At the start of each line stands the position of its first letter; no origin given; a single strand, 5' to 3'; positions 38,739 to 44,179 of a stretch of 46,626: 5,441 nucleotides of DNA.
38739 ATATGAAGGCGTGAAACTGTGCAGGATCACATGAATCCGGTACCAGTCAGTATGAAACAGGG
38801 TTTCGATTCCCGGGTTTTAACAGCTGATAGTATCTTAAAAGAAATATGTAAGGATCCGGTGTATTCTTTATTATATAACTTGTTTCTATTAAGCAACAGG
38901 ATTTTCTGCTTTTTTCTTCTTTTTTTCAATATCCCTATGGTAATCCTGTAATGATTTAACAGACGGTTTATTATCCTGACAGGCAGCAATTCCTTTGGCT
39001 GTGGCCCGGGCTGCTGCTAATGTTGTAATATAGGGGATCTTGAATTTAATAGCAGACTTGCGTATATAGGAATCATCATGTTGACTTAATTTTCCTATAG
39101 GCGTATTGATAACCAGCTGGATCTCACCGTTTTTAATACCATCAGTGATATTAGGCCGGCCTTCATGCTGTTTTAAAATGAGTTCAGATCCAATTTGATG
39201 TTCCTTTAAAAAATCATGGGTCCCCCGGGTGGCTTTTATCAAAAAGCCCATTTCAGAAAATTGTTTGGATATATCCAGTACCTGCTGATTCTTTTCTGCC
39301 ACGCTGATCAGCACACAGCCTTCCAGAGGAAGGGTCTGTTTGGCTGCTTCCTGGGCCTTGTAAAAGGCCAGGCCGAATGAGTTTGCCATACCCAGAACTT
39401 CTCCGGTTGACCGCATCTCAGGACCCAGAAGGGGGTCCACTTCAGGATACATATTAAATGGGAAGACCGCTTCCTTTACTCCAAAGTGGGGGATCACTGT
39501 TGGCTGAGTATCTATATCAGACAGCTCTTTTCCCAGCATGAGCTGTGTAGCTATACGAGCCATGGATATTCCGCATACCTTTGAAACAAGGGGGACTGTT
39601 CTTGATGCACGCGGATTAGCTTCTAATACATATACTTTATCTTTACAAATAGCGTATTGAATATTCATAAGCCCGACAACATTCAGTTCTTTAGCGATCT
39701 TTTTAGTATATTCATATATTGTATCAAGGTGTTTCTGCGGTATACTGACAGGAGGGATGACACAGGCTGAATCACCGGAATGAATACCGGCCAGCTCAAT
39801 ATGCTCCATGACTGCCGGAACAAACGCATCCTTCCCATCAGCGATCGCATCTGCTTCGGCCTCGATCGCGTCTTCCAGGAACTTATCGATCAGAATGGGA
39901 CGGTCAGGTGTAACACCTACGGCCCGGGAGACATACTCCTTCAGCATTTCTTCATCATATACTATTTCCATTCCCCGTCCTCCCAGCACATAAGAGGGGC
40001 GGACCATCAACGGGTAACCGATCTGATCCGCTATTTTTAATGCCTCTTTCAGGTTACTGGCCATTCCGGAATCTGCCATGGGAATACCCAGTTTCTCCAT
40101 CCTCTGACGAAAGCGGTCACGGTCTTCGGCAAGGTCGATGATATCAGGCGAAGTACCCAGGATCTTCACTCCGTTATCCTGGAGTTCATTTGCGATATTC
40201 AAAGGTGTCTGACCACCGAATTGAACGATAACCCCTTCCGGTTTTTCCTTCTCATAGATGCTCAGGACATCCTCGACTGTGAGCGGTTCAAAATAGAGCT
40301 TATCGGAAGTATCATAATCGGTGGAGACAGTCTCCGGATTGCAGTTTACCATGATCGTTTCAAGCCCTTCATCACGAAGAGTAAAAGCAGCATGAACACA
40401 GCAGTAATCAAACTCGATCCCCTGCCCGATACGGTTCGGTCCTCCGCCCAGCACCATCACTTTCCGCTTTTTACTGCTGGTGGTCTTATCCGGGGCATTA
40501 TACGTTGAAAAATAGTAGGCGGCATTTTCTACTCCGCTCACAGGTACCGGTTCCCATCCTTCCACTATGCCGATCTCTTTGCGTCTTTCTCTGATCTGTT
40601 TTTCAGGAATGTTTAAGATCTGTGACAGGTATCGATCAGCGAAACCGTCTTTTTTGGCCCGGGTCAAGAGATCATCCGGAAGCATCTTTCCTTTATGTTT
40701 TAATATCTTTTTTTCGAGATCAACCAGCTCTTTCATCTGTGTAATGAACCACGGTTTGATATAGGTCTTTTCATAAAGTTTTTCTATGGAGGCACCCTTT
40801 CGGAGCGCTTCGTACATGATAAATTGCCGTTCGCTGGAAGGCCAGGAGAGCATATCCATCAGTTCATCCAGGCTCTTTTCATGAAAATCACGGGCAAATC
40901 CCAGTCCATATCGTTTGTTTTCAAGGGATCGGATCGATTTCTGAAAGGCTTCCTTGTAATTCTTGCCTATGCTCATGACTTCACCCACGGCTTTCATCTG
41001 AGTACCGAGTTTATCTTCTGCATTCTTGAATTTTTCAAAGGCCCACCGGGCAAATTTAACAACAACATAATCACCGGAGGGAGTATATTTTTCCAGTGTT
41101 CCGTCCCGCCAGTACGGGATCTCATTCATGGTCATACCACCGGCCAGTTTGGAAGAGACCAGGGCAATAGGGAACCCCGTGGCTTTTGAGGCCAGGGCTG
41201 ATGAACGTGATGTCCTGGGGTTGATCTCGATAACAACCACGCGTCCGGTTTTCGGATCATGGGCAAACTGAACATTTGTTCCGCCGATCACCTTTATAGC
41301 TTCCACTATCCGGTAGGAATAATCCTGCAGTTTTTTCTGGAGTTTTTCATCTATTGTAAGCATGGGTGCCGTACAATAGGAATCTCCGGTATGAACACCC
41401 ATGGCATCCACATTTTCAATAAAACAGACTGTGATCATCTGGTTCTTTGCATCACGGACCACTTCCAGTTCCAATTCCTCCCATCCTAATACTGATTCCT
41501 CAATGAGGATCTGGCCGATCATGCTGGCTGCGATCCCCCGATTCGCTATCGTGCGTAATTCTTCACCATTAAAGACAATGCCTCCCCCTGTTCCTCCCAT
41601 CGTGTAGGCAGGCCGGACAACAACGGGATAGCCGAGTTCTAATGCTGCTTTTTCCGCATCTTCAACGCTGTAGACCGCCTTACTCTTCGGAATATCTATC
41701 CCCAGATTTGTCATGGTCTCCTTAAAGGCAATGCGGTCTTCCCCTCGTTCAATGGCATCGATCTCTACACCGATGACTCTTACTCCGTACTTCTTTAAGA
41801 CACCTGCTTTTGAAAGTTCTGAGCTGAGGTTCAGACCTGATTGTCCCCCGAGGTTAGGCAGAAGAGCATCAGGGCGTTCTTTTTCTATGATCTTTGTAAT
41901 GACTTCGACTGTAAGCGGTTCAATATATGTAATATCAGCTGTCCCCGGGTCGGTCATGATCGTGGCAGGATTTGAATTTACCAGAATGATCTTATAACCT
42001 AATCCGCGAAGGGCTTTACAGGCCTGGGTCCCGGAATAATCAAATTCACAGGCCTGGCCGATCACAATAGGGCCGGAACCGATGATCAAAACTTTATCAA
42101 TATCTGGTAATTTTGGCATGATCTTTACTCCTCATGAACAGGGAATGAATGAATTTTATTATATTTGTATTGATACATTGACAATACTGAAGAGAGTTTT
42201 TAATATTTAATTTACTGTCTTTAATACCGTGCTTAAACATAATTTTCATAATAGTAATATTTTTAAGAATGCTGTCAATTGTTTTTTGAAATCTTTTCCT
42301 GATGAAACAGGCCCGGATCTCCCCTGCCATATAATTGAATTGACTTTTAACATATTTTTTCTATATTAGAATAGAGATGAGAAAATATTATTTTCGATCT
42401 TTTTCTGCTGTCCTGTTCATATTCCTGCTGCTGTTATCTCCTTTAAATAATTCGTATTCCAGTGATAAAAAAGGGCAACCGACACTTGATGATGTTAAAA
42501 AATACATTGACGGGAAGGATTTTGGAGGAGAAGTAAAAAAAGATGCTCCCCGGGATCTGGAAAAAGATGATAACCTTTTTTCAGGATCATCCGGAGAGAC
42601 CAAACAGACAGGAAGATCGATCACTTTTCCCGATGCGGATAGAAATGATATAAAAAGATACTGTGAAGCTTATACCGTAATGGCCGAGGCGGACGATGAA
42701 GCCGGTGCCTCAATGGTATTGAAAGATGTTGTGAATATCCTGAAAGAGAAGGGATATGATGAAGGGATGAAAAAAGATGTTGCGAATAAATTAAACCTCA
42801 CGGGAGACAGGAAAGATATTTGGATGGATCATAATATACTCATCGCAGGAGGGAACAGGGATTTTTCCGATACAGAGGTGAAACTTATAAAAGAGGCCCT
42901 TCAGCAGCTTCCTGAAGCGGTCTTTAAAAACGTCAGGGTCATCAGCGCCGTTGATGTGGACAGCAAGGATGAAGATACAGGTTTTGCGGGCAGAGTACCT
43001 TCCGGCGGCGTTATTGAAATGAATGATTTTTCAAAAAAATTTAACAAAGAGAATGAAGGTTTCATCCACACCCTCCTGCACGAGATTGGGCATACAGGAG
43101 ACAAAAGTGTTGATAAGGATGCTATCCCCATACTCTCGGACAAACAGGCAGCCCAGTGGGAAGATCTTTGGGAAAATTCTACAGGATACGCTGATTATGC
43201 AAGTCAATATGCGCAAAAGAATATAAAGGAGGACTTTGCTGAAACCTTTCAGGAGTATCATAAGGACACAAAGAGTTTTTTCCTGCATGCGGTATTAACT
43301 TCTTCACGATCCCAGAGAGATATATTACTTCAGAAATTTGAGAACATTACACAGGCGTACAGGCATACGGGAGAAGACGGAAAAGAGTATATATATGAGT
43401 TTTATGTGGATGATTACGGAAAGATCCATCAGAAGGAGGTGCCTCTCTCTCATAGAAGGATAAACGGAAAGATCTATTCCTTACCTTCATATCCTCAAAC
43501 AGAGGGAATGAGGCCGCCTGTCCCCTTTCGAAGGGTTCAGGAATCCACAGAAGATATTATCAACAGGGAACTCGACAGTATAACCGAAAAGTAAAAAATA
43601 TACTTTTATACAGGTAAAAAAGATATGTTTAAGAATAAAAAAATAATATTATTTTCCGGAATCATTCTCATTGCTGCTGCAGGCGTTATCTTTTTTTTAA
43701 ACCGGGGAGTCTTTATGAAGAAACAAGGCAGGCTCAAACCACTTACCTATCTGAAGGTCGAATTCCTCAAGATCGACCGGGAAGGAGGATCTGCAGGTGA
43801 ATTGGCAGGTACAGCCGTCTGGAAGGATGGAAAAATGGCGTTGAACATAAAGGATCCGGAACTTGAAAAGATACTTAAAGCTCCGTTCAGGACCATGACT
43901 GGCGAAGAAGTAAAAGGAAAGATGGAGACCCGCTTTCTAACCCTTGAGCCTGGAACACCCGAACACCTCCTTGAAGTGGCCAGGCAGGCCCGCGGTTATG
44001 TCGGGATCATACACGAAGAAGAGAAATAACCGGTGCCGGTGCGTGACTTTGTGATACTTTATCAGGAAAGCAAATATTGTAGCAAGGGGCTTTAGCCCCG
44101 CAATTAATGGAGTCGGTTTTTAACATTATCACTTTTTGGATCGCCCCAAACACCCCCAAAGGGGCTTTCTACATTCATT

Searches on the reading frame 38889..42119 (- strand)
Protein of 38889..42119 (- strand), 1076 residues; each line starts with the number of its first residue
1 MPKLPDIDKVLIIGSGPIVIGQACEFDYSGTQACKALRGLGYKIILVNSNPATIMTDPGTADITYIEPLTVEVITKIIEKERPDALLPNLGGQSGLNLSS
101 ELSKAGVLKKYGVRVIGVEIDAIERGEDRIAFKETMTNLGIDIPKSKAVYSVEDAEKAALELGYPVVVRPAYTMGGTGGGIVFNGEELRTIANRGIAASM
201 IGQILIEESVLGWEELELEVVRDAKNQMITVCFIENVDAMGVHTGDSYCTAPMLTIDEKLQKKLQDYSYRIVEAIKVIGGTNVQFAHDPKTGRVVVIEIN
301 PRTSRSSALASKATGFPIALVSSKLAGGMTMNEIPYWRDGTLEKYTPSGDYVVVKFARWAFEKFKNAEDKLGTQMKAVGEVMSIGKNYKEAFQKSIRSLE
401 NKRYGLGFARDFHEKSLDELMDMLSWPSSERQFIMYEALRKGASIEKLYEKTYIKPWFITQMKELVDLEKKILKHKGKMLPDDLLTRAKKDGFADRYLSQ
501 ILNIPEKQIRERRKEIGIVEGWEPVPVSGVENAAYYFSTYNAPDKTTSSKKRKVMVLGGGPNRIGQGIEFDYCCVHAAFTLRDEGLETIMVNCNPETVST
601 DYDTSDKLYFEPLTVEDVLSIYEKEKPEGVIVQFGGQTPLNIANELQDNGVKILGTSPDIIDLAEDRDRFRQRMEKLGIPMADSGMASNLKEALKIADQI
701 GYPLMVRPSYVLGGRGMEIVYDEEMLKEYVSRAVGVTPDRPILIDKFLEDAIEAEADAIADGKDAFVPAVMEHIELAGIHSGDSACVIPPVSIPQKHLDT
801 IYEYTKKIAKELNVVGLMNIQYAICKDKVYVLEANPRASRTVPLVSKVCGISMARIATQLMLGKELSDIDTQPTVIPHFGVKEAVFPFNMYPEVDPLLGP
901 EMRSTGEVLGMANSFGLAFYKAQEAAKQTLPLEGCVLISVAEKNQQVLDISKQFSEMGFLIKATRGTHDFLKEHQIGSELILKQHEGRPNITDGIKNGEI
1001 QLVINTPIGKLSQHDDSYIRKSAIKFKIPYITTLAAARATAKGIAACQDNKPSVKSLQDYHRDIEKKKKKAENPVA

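Call 10: search_protein_families(library=pfam, proteins=[window:38889-42119:-], max_evalue=0.01)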
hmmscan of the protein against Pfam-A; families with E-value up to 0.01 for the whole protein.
window:38889-42119:- (1076 aa): 12 families
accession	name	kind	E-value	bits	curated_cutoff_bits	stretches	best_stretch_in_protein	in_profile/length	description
PF25596.1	CPSase_L_D1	-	8.2e-101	332.5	27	2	551-662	2-117/118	Carbamoyl phosphate synthase preATP-grasp domain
PF02786.22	CPSase_L_D2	-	9.7e-98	326.3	19.8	2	128-333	1-210/211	Carbamoyl-phosphate synthase L chain, ATP binding domain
PF02222.28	ATP-grasp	-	1.4e-25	90.4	27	2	673-838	2-163/179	ATP-grasp domain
PF02787.25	CPSase_L_D3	-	2.1e-23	82.6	26.6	1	423-501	2-79/80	Carbamoyl-phosphate synthetase large chain, oligomerisation domain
PF02142.27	MGS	-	3.5e-21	75.6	24.1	1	947-1032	2-94/94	MGS-like domain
PF07478.18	Dala_Dala_lig_C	-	5.4e-18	65.7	24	2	155-301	28-174/204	D-ala D-ala ligase C-terminus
PF15632.11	ATPgrasp_Ter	-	3.3e-12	46.8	29.1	1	799-869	47-116/131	ATP-grasp in the biosynthetic pathway with Ter operon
PF02655.19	ATP-grasp_3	-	1.9e-09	38.2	23.2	1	128-303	3-157/160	ATP-grasp domain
PF01071.24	GARS_A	-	2.8e-09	37.5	27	1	671-837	7-188/194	Phosphoribosylglycinamide synthetase, ATP-grasp (A) domain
PF13549.11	ATP-grasp_5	-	9e-07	28.9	27.6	0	674-706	19-51/221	ATP-grasp domain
PF08442.15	ATP-grasp_2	-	1.2e-05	25.4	29.5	0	133-206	8-97/202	ATP-grasp domain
PF14397.11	ATPgrasp_ST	-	0.00041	20.1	31.4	0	760-841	179-259/278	Sugar-transfer associated ATP-grasp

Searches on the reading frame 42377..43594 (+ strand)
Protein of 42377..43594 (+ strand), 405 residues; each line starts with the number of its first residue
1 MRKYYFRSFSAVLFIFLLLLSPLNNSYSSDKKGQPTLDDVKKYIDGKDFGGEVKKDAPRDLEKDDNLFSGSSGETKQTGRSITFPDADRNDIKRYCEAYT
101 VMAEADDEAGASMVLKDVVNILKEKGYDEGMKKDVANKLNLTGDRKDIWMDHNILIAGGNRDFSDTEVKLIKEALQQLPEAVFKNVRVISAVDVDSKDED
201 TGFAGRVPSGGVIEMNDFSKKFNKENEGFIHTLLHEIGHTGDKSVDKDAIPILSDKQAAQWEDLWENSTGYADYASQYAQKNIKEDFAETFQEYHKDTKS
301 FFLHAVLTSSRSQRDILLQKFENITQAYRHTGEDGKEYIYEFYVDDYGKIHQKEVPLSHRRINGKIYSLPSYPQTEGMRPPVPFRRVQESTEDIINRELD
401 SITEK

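Call 10: search_protein_families(library=pfam, proteins=[window:42377-43594:+], max_evalue=0.01)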
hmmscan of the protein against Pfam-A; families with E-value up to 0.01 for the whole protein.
window:42377-43594:+ (405 aa): 2 families
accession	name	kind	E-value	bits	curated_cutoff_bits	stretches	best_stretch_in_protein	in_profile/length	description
PF15890.11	Peptidase_Mx1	-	1.1e-05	25.4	25.6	1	213-322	108-225/240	Putative zinc-binding metallo-peptidase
PF07737.17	ATLF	-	0.00041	20.5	27.4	1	233-298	114-173/193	Anthrax toxin lethal factor, N- and C-terminal domain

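Call 33: find_homologous_proteins(query=window:42377-43594:+)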
Query window:42377-43594:+ (405 aa): 1 proteins with E <= 0.001 among 3730 candidates.
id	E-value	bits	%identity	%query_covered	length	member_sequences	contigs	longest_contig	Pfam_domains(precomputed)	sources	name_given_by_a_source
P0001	5.5e-270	913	100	100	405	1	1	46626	-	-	-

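Call 42: search_protein_families(library=ncbifam, proteins=[window:42377-43594:+], max_evalue=0.01)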
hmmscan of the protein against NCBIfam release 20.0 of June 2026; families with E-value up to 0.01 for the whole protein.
window:42377-43594:+ (405 aa): 1 family
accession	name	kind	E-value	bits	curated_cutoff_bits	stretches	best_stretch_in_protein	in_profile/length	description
TIGR04549.1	LP_HExxH_w_tonB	subfamily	3.3e-09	36.4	75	1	214-328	121-239/261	substrate import-associated zinc metallohydrolase lipoprotein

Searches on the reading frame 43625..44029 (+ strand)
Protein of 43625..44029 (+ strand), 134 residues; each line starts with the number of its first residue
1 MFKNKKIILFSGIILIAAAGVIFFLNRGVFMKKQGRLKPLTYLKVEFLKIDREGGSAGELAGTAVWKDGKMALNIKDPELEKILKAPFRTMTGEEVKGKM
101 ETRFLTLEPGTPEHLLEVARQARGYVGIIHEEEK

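Call 10: search_protein_families(library=pfam, proteins=[window:43625-44029:+], max_evalue=0.01)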
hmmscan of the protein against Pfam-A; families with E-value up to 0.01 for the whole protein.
window:43625-44029:+ (134 aa): 0 families

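Call 13: find_encoding_contigs(protein=window:43625-44029:+, flank=10000, max_places=10)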
Protein window:43625-44029:+ (134 aa): 1 contig read that carries it; 1 place shown.
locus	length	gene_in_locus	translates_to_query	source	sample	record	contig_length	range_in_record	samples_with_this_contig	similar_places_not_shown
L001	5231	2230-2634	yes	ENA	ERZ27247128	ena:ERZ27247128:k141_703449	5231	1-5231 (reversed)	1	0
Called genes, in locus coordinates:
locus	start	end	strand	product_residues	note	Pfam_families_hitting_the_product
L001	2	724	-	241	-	?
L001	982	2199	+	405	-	-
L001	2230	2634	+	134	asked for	-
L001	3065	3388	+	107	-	PF09907:HigB_toxin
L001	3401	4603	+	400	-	-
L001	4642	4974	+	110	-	-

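Call 42: search_protein_families(library=ncbifam, proteins=[window:43625-44029:+], max_evalue=0.01)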
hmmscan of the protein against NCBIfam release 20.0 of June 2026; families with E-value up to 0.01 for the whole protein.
window:43625-44029:+ (134 aa): 0 families

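Call 43: search_protein_families(library=padloc, proteins=[window:43625-44029:+], max_evalue=0.01)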
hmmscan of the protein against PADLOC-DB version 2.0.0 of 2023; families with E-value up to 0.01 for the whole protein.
window:43625-44029:+ (134 aa): 0 families
